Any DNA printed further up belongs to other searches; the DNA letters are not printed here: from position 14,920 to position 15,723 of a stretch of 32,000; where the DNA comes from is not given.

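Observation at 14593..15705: Unassigned, internally duplicated ~145-aa domain appended to the UvrA fusion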

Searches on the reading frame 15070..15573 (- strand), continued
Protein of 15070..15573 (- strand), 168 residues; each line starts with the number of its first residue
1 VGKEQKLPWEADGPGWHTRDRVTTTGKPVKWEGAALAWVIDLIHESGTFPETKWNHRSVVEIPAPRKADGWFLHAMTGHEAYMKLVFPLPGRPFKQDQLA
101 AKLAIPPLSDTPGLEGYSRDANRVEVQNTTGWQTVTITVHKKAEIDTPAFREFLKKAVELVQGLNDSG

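Call 74: find_related_loci(query=A3, collection=viral_contigs, flank=8000)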
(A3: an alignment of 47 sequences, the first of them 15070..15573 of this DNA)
Query A3 (168 aa) in viral_contigs; peptide patterns used: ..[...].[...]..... (x = any residue, [..] = any of these).
23 stretches matched a pattern; 1 encode a relative of the query (tblastn E <= 1e-3); 1 distinct loci.
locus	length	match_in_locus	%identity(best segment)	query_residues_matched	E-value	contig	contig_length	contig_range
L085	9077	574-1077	38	8-166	8e-29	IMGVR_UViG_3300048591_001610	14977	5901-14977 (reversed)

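Call 78: find_encoding_contigs(protein=P0194, flank=7000, max_places=2)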
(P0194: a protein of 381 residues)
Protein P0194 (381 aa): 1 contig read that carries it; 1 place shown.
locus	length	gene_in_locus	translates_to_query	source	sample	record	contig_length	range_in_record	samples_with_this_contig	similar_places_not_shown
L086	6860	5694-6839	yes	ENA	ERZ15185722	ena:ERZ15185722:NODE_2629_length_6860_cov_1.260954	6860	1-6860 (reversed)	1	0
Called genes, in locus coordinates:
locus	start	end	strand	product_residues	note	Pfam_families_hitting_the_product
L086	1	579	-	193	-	?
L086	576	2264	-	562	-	-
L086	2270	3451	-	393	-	PF13416:SBP_bac_8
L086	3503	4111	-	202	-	PF01066:CDP-OH_P_transf (weak)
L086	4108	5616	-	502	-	PF01134:GIDA (weak), PF01266:DAO (faint), PF03486:HI0933_like (faint), PF07992:Pyr_redox_2, PF13450:NAD_binding_8 (faint), PF13738:Pyr_redox_3 (faint), PF00070:Pyr_redox, PF02852:Pyr_redox_dim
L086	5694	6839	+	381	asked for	-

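Call 79: search_protein_families(library=pfam, proteins=[P0194, P0265, P0252], max_evalue=0.01)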
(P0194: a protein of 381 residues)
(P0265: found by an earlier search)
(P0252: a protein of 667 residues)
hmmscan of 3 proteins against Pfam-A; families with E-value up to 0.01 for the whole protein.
P0194 (381 aa): 1 family
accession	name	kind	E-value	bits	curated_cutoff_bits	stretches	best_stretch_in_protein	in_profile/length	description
PF00664.28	ABC_membrane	-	0.00045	20.4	28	1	30-110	3-85/274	ABC transporter transmembrane region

P0265 (2155 aa): 24 families
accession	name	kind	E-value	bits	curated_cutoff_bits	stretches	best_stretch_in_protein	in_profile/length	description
PF17760.6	UvrA_inter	-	1.2e-65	218.7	23.3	2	132-238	1-107/109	UvrA interaction domain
PF00005.33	ABC_tran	-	2.8e-37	128.8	25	3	828-888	80-137/137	ABC transporter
PF17755.6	UvrA_DNA-bind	-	4.6e-33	114.3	23.2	2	319-427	1-109/110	UvrA DNA-binding domain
PF02463.25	SMC_N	-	4.9e-19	69.1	40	0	856-931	136-211/220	RecF/RecN/SMC N terminal domain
PF20703.3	nSTAND1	-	1.6e-15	58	27.1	1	1614-1658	20-64/379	Novel STAND NTPase 1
PF13191.12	AAA_16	-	1.7e-13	51.9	32.6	0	1624-1672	21-64/167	AAA ATPase domain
PF13555.12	AAA_29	-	9.3e-13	48.2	27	0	1629-1645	24-40/61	P-loop containing region of AAA domain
PF03193.22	RsgA_GTPase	-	6.9e-12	46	30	0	993-1032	85-123/174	RsgA GTPase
PF13304.12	AAA_21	-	3.4e-11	44.2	27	0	1832-1866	247-280/304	AAA domain, putative AbiEii toxin, Type IV TA system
PF14258.12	DUF4350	-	1.2e-08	35.9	30.4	0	1835-1946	28-119/181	Domain of unknown function (DUF4350)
PF13476.12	AAA_23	-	2.3e-08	35.4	27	0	5-42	1-35/201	AAA domain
PF13481.12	AAA_25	-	1.2e-06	28.7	27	0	658-685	30-57/195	AAA domain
PF13401.12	AAA_22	-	1.7e-06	28.8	27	0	663-688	7-32/130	AAA domain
PF05729.18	NACHT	-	3.4e-06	27.4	26.7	0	664-692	3-31/167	NACHT domain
PF13238.12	AAA_18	-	5.4e-06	27.3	29.4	0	665-684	2-21/128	AAA domain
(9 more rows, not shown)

P0252 (667 aa): 6 families
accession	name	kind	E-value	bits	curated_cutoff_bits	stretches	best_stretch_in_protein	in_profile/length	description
PF00005.33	ABC_tran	-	1.2e-10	42.5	25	1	316-376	80-137/137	ABC transporter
PF13304.12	AAA_21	-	3.3e-06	27.8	27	1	341-391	234-284/304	AAA domain, putative AbiEii toxin, Type IV TA system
PF13191.12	AAA_16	-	4e-05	24.6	32.6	1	145-181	20-60/167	AAA ATPase domain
PF02463.25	SMC_N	-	0.00017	21.6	40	0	344-419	136-211/220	RecF/RecN/SMC N terminal domain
PF20703.3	nSTAND1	-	0.0016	18.6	27.1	1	150-178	34-62/379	Novel STAND NTPase 1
PF03193.22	RsgA_GTPase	-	0.0036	17.6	30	1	128-172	86-129/174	RsgA GTPase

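Call 81: find_encoding_contigs(protein=P0266, flank=6000, max_places=2)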
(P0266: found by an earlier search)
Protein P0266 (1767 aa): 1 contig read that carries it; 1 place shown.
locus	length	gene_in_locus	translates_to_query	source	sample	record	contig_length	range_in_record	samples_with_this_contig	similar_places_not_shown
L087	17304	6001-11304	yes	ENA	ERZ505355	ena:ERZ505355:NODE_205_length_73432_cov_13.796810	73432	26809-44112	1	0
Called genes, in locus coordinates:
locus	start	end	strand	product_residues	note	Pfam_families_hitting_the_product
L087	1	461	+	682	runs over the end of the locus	-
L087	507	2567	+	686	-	PF22745:Nlig-Ia, PF01653:DNA_ligase_aden, PF03120:OB_DNA_ligase, PF03119:DNA_ligase_ZBD (weak), PF12826:HHH_2, PF14520:HHH_5 (weak), PF00633:HHH (weak), PF00533:BRCT, +1 more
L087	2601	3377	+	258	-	PF01520:Amidase_3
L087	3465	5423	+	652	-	PF00005:ABC_tran (faint), PF17760:UvrA_inter, PF17755:UvrA_DNA-bind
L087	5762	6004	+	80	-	-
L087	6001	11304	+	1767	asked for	PF01443:Viral_helicase1 (faint), PF02463:SMC_N (faint), PF03193:RsgA_GTPase (faint), PF06745:ATPase (faint), PF13191:AAA_16 (faint), PF00005:ABC_tran (weak), PF17760:UvrA_inter, PF17755:UvrA_DNA-bind, +6 more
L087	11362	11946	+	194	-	PF00265:TK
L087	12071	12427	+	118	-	PF13646:HEAT_2 (weak)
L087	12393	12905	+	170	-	PF13581:HATPase_c_2, PF02518:HATPase_c (weak)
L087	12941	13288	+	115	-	PF01740:STAS, PF13466:STAS_2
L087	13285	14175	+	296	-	PF02405:MlaE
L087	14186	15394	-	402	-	-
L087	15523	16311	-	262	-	PF04542:Sigma70_r2, PF04539:Sigma70_r3 (faint), PF04545:Sigma70_r4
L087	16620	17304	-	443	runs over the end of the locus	PF00069:Pkinase, PF01636:APH (faint), PF07714:PK_Tyr_Ser-Thr, PF03109:ABC1 (weak)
